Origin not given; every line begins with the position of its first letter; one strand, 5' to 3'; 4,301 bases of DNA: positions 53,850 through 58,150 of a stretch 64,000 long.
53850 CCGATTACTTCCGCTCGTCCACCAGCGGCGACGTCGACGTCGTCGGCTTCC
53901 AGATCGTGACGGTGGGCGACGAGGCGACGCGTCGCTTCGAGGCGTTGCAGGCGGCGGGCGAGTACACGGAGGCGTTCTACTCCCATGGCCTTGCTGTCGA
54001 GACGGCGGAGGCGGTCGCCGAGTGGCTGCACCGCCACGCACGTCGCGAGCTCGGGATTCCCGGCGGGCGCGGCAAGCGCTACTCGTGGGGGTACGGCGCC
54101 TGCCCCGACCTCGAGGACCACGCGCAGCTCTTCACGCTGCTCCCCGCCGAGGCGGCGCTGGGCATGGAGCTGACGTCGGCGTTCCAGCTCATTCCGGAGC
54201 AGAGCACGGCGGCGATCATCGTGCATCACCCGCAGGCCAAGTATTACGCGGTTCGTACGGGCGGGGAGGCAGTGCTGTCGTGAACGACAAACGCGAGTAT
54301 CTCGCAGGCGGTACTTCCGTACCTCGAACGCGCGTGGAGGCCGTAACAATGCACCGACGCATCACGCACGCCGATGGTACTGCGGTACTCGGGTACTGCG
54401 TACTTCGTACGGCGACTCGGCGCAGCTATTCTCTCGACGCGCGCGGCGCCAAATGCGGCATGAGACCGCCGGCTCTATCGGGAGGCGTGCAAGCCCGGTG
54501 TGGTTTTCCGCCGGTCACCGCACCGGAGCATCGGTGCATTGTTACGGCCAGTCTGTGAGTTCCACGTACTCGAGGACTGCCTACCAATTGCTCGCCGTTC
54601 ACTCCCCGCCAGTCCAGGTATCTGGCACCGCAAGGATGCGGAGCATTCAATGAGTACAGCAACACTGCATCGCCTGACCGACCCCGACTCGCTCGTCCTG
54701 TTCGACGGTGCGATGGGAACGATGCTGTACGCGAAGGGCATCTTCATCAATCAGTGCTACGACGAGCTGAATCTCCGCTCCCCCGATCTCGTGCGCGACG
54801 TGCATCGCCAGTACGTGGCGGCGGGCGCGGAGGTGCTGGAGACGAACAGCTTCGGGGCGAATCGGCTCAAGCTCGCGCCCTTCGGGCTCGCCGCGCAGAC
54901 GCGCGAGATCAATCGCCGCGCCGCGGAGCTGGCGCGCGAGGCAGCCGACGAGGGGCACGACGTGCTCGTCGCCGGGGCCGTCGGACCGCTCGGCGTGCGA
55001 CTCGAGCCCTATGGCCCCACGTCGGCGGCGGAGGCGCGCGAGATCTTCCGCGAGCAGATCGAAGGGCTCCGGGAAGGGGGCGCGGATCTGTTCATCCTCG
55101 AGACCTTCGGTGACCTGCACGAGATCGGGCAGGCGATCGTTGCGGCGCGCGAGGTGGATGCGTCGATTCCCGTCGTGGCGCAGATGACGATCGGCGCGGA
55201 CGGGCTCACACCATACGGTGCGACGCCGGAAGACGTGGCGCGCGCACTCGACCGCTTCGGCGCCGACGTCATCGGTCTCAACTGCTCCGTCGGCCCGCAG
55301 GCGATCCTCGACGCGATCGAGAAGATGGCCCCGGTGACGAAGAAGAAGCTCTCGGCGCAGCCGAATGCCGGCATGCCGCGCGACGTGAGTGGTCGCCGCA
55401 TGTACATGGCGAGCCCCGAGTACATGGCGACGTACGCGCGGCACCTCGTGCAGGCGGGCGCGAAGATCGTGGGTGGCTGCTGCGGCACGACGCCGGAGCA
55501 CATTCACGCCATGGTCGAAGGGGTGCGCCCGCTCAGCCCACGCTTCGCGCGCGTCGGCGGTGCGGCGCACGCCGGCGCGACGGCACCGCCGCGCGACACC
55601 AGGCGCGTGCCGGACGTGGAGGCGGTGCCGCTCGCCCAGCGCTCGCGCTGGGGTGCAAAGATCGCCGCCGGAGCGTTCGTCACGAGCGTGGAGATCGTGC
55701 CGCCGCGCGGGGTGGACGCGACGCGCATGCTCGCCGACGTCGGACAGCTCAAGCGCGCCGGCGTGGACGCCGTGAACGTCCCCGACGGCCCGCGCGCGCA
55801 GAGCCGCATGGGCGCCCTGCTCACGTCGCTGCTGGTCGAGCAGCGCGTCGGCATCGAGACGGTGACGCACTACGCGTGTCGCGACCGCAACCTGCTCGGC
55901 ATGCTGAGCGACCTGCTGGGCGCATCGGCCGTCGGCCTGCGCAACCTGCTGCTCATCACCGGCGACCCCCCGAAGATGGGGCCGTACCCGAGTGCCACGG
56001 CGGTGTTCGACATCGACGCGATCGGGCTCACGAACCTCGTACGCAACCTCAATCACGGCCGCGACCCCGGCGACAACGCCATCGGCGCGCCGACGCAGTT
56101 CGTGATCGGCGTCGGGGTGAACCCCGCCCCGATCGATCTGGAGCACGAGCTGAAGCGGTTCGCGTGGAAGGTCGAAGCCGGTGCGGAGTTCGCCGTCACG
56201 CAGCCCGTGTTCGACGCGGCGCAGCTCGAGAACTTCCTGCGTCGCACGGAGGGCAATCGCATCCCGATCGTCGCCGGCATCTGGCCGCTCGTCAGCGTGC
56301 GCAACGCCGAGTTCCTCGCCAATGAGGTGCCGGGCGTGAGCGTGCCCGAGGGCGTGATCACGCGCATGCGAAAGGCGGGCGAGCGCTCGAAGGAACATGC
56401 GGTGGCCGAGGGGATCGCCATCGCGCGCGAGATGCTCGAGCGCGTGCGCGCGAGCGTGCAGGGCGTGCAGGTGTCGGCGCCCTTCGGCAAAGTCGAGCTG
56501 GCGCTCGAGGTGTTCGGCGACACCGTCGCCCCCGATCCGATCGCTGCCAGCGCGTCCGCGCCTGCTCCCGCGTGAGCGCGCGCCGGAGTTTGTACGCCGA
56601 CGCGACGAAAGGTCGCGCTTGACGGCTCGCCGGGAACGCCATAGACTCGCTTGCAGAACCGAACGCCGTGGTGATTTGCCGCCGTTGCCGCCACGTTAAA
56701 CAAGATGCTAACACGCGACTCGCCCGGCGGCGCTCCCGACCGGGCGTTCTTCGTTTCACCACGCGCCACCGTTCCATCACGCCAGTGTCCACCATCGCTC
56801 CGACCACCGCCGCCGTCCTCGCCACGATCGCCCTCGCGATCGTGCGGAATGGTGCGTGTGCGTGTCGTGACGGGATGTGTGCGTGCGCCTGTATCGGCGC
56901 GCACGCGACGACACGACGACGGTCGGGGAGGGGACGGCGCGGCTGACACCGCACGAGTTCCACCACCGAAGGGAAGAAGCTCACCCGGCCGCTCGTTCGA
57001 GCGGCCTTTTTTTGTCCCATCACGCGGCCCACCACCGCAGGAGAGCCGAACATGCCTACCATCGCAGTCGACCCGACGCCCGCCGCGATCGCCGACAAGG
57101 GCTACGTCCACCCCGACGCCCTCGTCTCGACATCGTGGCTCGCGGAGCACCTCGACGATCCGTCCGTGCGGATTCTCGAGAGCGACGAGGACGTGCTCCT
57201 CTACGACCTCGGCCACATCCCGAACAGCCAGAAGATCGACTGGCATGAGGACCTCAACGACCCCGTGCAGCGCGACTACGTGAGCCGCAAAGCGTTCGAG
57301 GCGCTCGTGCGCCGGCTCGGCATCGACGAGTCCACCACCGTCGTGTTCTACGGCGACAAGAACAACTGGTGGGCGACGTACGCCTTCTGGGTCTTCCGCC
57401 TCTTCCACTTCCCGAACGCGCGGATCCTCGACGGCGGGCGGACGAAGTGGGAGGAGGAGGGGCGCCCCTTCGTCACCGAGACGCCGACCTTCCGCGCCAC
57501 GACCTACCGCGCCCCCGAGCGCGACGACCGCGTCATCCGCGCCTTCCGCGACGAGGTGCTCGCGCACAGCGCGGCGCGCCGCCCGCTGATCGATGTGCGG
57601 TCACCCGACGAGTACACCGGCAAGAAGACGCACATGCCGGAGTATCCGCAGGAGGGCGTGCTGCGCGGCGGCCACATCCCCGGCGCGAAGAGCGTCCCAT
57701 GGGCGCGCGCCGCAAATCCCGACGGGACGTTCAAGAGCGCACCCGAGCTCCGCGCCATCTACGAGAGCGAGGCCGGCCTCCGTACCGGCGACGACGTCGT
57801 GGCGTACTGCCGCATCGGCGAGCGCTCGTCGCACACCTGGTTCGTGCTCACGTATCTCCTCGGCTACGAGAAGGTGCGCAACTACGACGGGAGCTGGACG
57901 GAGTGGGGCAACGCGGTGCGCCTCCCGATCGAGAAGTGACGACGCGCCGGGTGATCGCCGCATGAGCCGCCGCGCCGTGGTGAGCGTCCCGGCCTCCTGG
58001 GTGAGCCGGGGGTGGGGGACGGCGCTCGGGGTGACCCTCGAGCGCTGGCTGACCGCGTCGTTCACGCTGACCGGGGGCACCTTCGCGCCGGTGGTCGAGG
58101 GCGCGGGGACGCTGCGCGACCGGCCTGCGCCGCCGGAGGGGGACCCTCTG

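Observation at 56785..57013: Cys-rich short ORF with rare TGT codons followed by a strong terminator: candidate cysteine-sensing leader-peptide attenuator in tandem with the riboswitch-like element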

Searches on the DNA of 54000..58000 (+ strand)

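Call 3: search_rna_families(source=window, start=54000, end=58000, threshold=evalue, max_evalue=1, show_alignments=4)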
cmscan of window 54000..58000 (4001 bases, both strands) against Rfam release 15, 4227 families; matches with E-value up to 1: 2.
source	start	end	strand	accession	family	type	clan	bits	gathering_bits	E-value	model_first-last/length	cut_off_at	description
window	56658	56728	+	RF00521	SAM_alpha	Cis-reg; riboswitch;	-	38.8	36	2.1e-06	1-79/79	no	Alpha-proteobacteria SAM riboswitch aptamer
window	56875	57012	+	RF02883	BcKCsr2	Gene; sRNA;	-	17.7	40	0.86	1-129/129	no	Burkholderia sRNA 2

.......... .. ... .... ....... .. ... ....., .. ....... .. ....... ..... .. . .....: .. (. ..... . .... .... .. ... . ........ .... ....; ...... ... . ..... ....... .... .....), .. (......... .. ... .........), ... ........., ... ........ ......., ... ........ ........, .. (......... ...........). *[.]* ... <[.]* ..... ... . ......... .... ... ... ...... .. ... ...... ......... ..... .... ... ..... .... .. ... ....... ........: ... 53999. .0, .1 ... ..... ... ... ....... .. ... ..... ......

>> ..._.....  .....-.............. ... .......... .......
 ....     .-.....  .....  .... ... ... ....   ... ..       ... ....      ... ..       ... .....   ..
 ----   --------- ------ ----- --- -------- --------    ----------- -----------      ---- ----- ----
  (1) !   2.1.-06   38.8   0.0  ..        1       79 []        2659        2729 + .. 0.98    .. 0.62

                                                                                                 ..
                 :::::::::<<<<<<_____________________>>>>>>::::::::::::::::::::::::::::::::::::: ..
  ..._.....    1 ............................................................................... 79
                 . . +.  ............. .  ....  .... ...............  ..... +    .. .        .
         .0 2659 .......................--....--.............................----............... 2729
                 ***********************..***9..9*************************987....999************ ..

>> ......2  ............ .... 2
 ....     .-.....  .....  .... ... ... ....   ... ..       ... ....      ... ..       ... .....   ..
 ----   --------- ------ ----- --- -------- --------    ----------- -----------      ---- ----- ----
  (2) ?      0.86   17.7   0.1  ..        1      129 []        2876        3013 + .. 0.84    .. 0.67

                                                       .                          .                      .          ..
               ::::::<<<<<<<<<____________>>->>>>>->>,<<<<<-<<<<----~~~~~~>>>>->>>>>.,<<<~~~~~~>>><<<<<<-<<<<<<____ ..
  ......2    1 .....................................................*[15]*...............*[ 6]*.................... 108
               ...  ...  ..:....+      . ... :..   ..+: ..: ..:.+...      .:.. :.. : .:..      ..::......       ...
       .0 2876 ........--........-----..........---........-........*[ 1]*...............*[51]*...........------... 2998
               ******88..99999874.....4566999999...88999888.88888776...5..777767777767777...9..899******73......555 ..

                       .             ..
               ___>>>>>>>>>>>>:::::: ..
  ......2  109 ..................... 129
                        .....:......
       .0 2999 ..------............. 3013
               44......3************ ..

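Call 36: build_rna_model(alignment_id=A2, structure=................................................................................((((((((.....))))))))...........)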
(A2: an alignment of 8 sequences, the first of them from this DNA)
Model R1 built from alignment A2 (8 sequences, 112 columns); structure: as given.
model positions 104; base pairs 8; branch points 0; effective number of sequences 2.67; information 0.59 bits per position. Calibrated on 0.2 Mb of random sequence (short: E-values are rough).
structure used (alignment columns):
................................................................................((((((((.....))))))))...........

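Call 38: search_with_rna_model(model_id=R1, sources=[window, L001, L002, L003, L004, L005, L006, L007, L008, L009, L010, L011, L012, L013, L014, L015, L016, L017, L018, L019, L020, L021, L022, L023, L024, L025, L026, L027, L028, L029, L030, L031, L032, L033, L034, L035, L036, L037, L038, L039, L040, L041, L042, L043, L044, L045, L046, L047, L048, L049, L050, L051, L052, L053, L054, L055, L056, L057, L058, L059, L060, L061, L062, L063, L064, L065, L066, L067, L068, L069, L070, L071, L072, L073, L074, L075, L076, L077, L078, L079, L080, L081, L082, L083, L084, L085, L086, L087, L088, L089, L090, L091, L092, L093, L094, L095, L096, L097, L098, L099], max_evalue=1)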
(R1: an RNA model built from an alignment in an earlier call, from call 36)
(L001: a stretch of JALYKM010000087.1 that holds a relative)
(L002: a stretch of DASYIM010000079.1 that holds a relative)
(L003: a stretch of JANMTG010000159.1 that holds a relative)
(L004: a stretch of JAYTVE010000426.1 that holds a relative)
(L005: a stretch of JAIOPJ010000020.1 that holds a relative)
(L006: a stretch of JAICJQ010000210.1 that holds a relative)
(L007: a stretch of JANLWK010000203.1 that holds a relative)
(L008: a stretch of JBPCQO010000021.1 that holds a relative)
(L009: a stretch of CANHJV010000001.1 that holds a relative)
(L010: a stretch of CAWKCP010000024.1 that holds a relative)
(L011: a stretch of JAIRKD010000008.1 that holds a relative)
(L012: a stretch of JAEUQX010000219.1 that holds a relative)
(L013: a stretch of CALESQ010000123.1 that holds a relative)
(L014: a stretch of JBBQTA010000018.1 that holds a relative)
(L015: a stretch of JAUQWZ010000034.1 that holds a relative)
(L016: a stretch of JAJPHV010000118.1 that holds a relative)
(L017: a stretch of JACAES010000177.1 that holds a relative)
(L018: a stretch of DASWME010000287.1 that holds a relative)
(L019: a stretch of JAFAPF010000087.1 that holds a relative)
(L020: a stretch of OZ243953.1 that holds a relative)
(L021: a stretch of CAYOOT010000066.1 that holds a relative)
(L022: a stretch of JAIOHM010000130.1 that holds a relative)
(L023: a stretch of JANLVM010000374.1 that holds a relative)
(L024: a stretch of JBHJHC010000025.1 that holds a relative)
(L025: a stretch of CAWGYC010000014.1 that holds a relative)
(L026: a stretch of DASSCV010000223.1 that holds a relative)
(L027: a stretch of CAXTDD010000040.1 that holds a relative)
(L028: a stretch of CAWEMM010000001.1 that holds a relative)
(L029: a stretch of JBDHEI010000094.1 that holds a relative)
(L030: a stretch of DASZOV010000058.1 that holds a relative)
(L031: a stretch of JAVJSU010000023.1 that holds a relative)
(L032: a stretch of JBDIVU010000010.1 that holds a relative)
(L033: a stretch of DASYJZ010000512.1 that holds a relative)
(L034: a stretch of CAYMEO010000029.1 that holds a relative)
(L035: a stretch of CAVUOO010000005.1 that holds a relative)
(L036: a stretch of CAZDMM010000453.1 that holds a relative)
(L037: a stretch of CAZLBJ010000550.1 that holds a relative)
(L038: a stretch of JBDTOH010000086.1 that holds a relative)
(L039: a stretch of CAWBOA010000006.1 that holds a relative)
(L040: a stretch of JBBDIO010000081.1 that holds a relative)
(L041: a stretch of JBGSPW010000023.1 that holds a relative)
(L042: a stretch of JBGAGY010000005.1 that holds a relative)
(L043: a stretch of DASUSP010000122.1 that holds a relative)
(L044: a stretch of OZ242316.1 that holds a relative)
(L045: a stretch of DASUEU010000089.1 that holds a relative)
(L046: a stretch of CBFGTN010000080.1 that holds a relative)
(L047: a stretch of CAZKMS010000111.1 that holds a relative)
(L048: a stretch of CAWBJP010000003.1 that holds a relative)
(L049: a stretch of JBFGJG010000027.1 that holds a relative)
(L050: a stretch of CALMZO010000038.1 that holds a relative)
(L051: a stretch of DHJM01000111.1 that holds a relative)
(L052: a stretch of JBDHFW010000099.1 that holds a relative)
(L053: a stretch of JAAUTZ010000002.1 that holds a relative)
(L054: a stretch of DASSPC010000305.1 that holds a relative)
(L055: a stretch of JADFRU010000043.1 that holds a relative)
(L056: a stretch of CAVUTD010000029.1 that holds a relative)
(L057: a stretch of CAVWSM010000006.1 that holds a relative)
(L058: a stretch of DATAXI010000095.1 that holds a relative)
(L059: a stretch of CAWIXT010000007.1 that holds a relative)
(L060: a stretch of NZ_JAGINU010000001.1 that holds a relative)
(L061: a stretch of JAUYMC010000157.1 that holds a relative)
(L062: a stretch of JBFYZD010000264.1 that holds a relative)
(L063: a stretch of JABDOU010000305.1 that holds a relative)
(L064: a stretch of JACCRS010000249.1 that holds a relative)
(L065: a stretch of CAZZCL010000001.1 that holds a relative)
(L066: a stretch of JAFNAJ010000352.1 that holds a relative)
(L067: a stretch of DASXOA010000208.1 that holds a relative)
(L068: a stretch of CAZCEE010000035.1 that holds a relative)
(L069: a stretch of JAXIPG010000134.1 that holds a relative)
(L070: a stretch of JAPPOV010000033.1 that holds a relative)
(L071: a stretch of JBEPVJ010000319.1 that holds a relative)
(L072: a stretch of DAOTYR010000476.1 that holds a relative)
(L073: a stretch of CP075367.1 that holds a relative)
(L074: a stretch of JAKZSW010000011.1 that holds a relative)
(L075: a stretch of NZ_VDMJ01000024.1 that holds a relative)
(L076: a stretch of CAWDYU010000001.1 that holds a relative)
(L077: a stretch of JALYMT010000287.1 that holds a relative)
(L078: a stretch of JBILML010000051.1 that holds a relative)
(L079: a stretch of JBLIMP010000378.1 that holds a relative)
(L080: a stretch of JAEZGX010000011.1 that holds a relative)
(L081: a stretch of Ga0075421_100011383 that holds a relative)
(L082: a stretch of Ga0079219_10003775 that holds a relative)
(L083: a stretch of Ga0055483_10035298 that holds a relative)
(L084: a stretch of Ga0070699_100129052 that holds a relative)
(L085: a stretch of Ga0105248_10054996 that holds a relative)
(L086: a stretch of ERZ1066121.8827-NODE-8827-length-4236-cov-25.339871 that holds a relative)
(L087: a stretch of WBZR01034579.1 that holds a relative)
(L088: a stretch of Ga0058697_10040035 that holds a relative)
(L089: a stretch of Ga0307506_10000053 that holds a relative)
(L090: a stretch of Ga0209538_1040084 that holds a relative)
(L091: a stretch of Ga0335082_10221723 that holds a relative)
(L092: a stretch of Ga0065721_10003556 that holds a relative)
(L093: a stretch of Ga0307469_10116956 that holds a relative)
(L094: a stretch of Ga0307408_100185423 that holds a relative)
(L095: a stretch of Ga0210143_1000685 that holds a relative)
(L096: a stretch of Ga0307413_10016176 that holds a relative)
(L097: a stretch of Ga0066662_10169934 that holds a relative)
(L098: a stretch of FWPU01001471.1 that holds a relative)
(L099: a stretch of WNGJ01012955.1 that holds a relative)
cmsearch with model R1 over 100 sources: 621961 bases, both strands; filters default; matches with E-value up to 1: 4.
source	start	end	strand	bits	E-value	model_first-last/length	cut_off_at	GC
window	56909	57016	+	79.6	3.5e-16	1-104/104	no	0.67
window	56986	57006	-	20.2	0.019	75-95/104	no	0.81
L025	382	422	+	14.7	0.35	64-104/104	no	0.49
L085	255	367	+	13.3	0.75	1-104/104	no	0.63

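Call 39: search_with_rna_model(model_id=R1, sources=[L100, L101, L102, L103, L104, L105, L106, L107, L108, L109, L110, L111, L112, L113, L114, L115, L116, L117, L118, L119, L120, L121, L122, L123, L124, L125, L126, L127, L128, L129, L130, L131, L132, L133, L134, L135, L136, L137, L138, L139, L140, L141, L142, L143, L144, L145, L146, L147, L148, L149, L150, L151, L152, L153, L154, L155, L156, L157, L158, L159, L160, L169, L170, L173], max_evalue=1)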
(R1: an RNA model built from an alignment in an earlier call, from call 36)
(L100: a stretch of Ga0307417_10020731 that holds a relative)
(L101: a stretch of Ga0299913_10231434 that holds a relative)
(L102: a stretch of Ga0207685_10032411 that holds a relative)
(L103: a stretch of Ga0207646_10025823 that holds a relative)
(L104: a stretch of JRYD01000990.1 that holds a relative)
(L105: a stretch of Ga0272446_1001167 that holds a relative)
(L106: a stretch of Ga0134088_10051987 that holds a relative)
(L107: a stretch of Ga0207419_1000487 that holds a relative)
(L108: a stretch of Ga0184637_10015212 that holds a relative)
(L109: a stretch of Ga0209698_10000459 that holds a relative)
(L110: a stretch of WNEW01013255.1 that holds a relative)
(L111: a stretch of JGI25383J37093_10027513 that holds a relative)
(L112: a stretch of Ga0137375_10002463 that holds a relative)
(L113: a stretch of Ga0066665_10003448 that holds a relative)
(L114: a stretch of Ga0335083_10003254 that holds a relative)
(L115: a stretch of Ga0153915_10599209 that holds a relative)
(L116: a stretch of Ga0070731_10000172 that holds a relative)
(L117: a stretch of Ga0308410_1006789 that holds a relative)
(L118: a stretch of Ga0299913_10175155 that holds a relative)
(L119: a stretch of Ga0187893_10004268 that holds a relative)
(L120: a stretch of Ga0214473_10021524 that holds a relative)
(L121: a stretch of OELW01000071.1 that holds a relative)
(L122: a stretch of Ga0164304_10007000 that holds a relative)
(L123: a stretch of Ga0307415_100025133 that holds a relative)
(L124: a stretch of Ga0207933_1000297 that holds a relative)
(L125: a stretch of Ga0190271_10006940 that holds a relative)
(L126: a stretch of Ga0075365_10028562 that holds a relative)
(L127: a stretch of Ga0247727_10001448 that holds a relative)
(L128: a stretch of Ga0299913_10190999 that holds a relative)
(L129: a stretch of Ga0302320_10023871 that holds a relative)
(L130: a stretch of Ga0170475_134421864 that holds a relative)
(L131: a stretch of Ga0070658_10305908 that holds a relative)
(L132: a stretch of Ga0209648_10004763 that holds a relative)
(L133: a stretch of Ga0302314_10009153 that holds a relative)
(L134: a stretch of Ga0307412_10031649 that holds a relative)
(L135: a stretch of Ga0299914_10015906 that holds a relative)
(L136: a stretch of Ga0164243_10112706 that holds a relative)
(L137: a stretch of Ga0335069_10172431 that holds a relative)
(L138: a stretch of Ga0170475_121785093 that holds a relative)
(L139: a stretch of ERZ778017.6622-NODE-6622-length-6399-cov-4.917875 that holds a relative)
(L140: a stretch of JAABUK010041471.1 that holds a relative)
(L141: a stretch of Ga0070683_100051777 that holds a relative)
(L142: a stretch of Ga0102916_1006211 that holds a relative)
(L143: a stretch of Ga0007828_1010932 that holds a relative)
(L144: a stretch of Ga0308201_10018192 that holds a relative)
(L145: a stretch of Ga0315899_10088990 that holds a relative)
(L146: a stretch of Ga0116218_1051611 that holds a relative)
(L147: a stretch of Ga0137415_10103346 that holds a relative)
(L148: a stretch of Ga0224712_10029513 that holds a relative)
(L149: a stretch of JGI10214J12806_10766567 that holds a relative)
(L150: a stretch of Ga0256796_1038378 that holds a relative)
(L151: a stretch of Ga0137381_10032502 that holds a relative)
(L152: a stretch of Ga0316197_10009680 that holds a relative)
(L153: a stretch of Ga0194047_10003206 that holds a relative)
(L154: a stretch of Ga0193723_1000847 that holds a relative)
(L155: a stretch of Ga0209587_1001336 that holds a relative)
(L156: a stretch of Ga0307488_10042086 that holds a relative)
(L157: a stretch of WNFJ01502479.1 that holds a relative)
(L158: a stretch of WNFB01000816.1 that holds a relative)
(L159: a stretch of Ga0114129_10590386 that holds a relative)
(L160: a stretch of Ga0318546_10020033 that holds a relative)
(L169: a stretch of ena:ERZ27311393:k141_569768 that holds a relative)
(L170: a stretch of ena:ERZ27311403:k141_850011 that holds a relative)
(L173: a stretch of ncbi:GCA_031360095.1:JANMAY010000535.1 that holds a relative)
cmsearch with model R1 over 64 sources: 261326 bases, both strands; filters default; matches with E-value up to 1: 6.
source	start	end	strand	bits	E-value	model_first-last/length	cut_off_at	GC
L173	2089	2193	+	103.6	4.1e-22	1-104/104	no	0.61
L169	44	148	+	99.2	4.5e-21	1-104/104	no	0.6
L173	2163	2183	-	16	0.071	75-95/104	no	0.81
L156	281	381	+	13.5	0.28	1-104/104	no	0.47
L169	108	195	-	12.4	0.49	1-104/104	no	0.61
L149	774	872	+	11.3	0.89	1-104/104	no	0.63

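Call 51: search_rna_families(sources=[L163, L171, L172, L174, L175, L176, L177, L085, L178, L185, L001, L002, L004, L006, L081, L082, L012, L040, L044, L113], threshold=gathering)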
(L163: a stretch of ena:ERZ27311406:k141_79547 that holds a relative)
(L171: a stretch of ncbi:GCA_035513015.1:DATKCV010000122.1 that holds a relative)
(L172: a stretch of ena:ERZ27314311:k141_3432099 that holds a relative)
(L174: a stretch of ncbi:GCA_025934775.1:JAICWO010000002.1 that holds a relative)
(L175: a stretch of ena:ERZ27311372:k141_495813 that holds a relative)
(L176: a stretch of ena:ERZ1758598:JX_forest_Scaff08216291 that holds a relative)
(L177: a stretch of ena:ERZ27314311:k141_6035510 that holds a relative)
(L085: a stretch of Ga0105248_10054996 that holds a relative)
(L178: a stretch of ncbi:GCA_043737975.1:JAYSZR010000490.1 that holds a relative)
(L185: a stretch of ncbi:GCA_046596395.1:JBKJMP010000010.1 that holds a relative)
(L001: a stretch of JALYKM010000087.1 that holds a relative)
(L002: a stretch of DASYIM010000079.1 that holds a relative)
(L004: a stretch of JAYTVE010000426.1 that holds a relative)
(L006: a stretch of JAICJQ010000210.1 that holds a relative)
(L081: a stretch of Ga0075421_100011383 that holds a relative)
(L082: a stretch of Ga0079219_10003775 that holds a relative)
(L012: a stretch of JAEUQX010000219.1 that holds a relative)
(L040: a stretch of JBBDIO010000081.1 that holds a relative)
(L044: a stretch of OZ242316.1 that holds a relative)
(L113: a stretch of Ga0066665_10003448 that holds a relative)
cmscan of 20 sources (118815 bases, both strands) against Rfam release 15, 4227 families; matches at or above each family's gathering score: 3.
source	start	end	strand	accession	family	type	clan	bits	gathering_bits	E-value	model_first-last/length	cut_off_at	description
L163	4883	4959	+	RF00521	SAM_alpha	Cis-reg; riboswitch;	-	41.2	36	1.4e-05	1-79/79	no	Alpha-proteobacteria SAM riboswitch aptamer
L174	6503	6574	+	RF00521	SAM_alpha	Cis-reg; riboswitch;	-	37.5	36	0.00014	1-79/79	no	Alpha-proteobacteria SAM riboswitch aptamer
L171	2596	2667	+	RF00521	SAM_alpha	Cis-reg; riboswitch;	-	36.5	36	0.00025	1-79/79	no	Alpha-proteobacteria SAM riboswitch aptamer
